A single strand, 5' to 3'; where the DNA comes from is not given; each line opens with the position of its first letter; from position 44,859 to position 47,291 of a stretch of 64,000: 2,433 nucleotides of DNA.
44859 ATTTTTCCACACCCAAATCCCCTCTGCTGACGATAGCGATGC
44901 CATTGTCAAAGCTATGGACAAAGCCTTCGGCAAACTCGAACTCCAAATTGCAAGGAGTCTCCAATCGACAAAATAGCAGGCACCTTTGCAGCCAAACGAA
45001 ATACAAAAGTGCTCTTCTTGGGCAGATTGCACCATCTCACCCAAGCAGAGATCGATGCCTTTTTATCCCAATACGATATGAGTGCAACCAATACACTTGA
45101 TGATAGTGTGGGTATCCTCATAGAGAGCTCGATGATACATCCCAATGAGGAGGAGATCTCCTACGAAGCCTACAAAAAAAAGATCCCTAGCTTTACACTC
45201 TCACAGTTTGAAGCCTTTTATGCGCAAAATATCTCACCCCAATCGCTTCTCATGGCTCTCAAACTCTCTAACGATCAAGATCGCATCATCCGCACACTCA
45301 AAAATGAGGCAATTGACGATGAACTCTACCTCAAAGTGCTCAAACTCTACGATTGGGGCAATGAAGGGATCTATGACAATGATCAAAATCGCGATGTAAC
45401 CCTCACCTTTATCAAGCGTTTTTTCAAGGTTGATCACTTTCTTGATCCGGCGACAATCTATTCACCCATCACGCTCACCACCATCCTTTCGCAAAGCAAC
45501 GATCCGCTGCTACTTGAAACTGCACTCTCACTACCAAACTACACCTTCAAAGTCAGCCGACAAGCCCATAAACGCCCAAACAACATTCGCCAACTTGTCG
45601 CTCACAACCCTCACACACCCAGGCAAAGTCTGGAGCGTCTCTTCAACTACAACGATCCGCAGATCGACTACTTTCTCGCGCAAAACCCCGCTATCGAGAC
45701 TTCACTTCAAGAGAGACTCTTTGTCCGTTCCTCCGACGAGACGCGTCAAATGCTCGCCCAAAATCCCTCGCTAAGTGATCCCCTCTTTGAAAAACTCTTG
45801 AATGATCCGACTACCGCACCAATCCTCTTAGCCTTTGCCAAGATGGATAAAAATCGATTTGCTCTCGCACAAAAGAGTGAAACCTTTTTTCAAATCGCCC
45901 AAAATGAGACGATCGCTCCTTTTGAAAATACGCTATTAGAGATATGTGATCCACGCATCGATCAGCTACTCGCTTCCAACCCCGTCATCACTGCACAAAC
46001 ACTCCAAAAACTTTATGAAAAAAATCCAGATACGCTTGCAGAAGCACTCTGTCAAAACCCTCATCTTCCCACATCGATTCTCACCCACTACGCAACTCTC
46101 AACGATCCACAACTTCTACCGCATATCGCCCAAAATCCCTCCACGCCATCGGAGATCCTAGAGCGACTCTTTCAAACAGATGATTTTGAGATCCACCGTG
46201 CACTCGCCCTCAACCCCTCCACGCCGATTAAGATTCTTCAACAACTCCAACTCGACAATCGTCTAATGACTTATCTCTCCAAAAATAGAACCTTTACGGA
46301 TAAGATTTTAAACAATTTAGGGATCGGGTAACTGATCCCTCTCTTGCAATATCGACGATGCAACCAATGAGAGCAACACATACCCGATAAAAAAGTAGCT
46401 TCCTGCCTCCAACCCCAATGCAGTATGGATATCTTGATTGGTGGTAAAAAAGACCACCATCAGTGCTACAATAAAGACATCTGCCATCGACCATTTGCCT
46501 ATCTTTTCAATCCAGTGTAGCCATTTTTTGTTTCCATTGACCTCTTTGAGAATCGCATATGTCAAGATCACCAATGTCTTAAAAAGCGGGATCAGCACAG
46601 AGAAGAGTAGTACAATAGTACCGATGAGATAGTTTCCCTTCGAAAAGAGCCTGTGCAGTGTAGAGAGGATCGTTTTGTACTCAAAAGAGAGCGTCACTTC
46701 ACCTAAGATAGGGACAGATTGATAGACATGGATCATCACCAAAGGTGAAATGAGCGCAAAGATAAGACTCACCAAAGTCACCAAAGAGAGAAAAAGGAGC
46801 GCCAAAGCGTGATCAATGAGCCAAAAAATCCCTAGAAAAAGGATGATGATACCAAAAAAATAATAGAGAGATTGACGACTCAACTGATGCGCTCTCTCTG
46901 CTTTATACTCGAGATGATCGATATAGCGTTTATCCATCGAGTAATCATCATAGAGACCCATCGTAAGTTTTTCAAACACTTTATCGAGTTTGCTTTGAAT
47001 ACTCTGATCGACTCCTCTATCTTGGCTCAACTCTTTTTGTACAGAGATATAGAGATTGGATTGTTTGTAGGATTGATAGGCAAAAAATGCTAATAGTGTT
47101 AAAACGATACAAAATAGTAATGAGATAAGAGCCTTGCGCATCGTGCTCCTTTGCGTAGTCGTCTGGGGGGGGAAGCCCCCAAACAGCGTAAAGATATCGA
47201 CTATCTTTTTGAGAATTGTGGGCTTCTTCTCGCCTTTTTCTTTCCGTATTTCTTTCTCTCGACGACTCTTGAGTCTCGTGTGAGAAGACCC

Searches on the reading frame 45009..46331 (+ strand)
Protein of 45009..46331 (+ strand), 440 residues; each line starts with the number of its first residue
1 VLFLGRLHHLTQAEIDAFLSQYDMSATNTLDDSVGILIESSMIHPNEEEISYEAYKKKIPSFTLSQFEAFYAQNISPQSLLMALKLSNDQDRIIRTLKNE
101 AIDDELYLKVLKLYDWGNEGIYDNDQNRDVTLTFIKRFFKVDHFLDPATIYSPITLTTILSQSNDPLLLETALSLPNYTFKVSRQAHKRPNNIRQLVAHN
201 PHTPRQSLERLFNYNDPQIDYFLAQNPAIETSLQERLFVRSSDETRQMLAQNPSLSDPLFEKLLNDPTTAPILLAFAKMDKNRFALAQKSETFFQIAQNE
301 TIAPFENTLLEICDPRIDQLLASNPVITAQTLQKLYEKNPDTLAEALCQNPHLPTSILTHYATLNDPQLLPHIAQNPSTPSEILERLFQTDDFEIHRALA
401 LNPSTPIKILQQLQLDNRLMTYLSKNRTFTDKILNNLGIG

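Call 89: search_protein_families(library=pfam, proteins=[window:45009-46331:+], max_evalue=0.001)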
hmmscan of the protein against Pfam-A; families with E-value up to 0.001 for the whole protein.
window:45009-46331:+ (440 aa): 2 families
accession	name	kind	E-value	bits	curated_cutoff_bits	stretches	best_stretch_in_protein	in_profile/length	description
PF01816.23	LRV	-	1e-12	47.9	21.6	0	193-211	3-21/26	Leucine rich repeat variant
PF25591.1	LRV_2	-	1e-10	41.8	27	1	344-400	3-58/61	Leucine Rich Repeat Variant domain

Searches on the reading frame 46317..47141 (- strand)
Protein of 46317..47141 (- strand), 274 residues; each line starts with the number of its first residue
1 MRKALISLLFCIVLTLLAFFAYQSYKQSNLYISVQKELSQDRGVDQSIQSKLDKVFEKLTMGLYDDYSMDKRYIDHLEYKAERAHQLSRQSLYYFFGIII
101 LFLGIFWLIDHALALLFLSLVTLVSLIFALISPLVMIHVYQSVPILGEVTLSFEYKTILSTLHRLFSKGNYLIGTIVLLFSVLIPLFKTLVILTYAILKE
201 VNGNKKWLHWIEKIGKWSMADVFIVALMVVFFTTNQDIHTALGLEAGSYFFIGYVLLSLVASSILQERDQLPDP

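Call 89: search_protein_families(library=pfam, proteins=[window:46317-47141:-], max_evalue=0.001)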
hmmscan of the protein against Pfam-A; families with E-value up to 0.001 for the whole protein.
window:46317-47141:- (274 aa): 2 families
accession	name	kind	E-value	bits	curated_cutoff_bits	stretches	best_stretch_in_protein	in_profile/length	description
PF04403.18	PqiA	-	1.2e-18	67.9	23.8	1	120-268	9-149/156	Paraquat-inducible protein A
PF12650.12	DUF3784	-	0.00095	19.8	28.1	1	81-137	31-87/94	Domain of unknown function (DUF3784)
